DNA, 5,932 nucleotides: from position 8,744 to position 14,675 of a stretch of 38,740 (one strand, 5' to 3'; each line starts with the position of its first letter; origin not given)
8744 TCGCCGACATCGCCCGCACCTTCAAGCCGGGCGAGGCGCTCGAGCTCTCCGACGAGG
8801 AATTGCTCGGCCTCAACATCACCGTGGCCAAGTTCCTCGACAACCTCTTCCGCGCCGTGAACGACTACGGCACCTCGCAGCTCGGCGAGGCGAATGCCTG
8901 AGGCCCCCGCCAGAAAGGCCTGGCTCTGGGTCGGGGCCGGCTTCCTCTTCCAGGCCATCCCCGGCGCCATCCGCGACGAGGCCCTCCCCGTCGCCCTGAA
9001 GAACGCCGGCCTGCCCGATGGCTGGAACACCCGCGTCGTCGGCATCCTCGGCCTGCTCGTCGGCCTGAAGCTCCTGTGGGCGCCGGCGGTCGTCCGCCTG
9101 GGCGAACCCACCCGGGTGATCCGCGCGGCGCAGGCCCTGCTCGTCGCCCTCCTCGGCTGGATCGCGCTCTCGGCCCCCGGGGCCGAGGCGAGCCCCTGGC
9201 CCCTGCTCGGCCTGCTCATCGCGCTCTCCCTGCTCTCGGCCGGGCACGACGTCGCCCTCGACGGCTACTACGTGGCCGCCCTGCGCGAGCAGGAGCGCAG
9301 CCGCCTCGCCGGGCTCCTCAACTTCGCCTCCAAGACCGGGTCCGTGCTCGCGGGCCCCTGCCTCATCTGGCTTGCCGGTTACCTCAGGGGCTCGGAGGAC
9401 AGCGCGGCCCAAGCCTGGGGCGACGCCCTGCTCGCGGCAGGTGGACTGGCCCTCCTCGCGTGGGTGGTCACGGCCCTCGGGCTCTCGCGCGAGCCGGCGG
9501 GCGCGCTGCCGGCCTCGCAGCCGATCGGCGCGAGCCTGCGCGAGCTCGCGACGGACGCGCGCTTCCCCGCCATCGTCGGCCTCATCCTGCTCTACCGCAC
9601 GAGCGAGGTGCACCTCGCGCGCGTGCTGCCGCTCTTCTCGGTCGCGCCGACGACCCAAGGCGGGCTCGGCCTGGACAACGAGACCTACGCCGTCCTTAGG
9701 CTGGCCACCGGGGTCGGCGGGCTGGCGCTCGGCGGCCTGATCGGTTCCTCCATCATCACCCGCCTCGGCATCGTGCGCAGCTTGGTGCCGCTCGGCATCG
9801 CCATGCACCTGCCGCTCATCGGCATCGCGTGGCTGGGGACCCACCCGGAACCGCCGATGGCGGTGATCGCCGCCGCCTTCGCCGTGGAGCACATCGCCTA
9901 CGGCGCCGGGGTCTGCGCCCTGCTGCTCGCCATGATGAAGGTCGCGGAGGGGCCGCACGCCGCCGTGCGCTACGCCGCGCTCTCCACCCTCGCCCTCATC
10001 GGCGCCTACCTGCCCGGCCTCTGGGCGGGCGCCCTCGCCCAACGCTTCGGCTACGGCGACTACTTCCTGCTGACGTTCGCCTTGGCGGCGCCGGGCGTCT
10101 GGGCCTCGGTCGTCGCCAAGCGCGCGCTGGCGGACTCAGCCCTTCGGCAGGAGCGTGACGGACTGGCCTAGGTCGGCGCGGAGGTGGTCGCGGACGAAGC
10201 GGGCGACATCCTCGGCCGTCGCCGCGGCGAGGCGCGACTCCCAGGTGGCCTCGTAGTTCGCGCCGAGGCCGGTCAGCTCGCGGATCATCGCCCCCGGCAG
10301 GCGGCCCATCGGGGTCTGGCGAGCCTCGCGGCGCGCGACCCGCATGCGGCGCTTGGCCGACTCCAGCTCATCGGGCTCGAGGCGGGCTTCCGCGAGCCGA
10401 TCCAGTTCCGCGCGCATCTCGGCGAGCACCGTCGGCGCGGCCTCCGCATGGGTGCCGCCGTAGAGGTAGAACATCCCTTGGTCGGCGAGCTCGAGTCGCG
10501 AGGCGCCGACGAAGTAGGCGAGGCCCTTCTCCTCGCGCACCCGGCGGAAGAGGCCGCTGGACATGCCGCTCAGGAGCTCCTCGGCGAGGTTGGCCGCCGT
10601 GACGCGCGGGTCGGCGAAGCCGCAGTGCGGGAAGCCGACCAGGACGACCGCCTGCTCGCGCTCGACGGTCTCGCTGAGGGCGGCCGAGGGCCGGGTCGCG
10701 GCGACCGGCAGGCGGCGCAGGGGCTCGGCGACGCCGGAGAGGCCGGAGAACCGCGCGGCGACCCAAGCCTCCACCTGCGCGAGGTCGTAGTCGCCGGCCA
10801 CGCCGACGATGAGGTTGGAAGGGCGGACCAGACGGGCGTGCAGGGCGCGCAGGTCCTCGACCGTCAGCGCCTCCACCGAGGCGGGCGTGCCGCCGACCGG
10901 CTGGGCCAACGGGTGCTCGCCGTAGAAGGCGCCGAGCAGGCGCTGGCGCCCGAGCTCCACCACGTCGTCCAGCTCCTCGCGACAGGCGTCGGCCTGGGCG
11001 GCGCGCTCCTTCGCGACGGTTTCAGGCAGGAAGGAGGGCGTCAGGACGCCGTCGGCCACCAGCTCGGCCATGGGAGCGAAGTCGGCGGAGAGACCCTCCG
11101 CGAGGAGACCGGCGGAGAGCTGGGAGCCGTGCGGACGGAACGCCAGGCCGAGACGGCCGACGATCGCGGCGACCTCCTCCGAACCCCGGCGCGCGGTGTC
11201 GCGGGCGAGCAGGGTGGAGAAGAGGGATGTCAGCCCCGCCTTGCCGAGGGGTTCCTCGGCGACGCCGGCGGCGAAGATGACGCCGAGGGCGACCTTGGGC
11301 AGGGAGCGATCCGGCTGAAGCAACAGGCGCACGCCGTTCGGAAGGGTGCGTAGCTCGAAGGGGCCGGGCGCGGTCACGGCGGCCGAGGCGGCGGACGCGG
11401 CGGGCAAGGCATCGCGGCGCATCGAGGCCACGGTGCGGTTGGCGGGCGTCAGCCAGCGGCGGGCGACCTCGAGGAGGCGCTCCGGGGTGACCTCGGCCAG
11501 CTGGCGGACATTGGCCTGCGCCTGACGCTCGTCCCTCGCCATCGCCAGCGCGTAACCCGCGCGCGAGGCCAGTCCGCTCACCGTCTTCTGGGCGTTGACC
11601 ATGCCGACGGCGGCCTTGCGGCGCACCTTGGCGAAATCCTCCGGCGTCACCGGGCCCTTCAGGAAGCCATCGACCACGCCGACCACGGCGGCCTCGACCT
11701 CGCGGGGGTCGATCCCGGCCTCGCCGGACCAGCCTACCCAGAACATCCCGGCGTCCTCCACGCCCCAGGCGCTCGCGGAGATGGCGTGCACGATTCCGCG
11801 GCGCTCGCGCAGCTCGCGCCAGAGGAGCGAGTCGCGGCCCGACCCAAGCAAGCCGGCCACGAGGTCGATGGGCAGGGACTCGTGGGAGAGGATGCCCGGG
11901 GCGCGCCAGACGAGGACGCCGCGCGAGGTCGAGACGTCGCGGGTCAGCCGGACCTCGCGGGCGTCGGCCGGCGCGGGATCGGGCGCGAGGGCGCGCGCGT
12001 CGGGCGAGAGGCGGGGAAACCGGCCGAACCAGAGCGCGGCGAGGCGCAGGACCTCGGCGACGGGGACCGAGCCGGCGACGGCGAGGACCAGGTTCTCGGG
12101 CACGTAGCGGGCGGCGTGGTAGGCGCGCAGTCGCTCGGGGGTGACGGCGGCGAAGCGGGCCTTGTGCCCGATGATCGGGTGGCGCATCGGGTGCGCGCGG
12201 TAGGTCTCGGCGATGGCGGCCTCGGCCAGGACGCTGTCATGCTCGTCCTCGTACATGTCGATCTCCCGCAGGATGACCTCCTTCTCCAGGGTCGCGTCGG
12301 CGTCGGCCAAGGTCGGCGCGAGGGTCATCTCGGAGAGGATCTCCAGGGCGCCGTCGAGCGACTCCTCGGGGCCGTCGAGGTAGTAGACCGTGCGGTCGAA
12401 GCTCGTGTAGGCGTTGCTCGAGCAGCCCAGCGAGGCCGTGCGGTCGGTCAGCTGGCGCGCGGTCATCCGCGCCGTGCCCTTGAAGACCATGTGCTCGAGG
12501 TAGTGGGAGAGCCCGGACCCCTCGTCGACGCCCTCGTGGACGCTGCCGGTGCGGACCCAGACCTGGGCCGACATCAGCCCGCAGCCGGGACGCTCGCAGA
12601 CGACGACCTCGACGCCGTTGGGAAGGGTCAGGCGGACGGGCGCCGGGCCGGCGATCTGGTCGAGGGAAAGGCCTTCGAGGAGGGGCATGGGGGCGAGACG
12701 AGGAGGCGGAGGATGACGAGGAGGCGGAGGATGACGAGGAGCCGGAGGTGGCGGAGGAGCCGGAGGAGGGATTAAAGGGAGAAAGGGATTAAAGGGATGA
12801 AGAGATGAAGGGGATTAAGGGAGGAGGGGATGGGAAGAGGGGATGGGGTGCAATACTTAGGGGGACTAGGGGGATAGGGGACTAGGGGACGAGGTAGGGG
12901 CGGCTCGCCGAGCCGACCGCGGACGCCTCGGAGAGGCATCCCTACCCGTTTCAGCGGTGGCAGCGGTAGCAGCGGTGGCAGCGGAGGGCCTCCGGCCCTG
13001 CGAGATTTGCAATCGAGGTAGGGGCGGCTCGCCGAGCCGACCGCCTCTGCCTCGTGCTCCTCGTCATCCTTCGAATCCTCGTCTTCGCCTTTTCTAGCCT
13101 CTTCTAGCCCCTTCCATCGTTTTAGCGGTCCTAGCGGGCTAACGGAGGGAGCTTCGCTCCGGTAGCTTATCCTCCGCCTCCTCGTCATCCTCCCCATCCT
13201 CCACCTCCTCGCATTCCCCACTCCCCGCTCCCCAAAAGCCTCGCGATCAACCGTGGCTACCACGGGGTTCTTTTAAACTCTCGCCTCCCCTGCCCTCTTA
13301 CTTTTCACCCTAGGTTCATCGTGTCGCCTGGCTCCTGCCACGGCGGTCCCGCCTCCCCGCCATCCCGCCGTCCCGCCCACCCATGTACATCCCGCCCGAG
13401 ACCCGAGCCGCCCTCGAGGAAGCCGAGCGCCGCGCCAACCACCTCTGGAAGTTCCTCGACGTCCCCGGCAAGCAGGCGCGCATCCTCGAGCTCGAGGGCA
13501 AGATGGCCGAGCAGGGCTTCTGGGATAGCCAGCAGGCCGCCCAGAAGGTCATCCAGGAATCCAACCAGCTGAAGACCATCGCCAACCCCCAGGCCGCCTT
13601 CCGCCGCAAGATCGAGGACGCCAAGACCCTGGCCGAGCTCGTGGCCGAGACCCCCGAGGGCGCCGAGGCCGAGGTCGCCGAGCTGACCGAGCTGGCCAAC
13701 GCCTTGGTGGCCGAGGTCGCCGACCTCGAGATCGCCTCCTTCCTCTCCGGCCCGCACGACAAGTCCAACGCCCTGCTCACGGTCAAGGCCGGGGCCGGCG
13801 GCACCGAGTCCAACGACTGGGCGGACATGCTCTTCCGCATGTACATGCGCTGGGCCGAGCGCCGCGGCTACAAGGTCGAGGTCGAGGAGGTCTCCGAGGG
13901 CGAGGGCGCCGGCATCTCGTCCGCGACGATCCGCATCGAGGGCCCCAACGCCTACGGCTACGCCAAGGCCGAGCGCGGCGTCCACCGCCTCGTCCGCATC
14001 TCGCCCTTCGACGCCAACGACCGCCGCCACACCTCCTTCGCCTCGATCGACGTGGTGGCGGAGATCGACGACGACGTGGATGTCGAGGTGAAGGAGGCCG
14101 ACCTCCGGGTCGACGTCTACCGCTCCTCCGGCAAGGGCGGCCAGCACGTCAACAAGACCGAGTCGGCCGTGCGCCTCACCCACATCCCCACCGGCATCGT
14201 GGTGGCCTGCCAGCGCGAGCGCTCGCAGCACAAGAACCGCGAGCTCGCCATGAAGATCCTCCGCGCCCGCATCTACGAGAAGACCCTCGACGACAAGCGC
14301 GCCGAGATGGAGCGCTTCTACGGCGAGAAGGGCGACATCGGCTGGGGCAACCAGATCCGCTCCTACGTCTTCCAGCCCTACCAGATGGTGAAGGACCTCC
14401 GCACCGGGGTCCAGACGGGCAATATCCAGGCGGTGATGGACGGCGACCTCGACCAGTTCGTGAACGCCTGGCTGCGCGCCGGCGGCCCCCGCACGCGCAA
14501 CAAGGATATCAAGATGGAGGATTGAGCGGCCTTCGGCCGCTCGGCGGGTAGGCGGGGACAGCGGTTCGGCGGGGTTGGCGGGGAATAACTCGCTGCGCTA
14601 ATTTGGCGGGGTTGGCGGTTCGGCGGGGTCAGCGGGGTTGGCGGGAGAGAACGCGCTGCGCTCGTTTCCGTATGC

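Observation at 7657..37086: Every long intergenic spacer is filled with one shared, shuffled vocabulary of short degenerate word repeats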

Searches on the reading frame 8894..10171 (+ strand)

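Call 11: search_protein_families(library=pfam, proteins=[window:8894-10171:+])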
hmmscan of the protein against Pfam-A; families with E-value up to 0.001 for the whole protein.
window:8894-10171:+ (425 aa): 1 family
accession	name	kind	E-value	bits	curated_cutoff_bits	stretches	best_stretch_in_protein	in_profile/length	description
PF07690.21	MFS_1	-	1.2e-08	34.7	33.4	1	56-370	46-342/347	Major Facilitator Superfamily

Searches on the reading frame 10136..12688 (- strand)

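Call 11: search_protein_families(library=pfam, proteins=[window:10136-12688:-])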
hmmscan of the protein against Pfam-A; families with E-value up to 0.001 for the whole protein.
window:10136-12688:- (850 aa): 2 families
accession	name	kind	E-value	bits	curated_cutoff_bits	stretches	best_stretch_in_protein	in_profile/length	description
PF05193.26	Peptidase_M16_C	-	5e-55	186.6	23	2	608-781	2-180/181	Peptidase M16 inactive domain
PF00675.25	Peptidase_M16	-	6.9e-40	136.8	22.3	2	40-174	14-147/149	Insulinase (Peptidase family M16)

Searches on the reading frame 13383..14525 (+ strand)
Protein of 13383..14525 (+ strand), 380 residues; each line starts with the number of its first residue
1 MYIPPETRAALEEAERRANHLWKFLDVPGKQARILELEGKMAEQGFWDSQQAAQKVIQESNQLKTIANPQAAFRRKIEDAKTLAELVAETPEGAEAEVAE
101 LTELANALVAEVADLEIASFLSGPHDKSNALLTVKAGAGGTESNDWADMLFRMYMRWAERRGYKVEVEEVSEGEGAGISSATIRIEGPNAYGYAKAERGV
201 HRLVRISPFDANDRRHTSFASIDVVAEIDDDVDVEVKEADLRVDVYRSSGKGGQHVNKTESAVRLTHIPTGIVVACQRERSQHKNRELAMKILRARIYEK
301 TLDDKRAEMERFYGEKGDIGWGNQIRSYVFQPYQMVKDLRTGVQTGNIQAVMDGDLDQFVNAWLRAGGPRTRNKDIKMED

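Call 11: search_protein_families(library=pfam, proteins=[window:13383-14525:+])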
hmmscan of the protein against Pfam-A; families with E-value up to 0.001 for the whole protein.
window:13383-14525:+ (380 aa): 2 families
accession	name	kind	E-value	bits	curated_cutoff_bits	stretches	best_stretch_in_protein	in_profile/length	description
PF03462.23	PCRF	-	3.8e-56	190.4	24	1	31-222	2-194/194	PCRF domain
PF00472.26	RF-1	-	3.4e-44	149.9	35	1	231-340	2-116/116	RF-1 domain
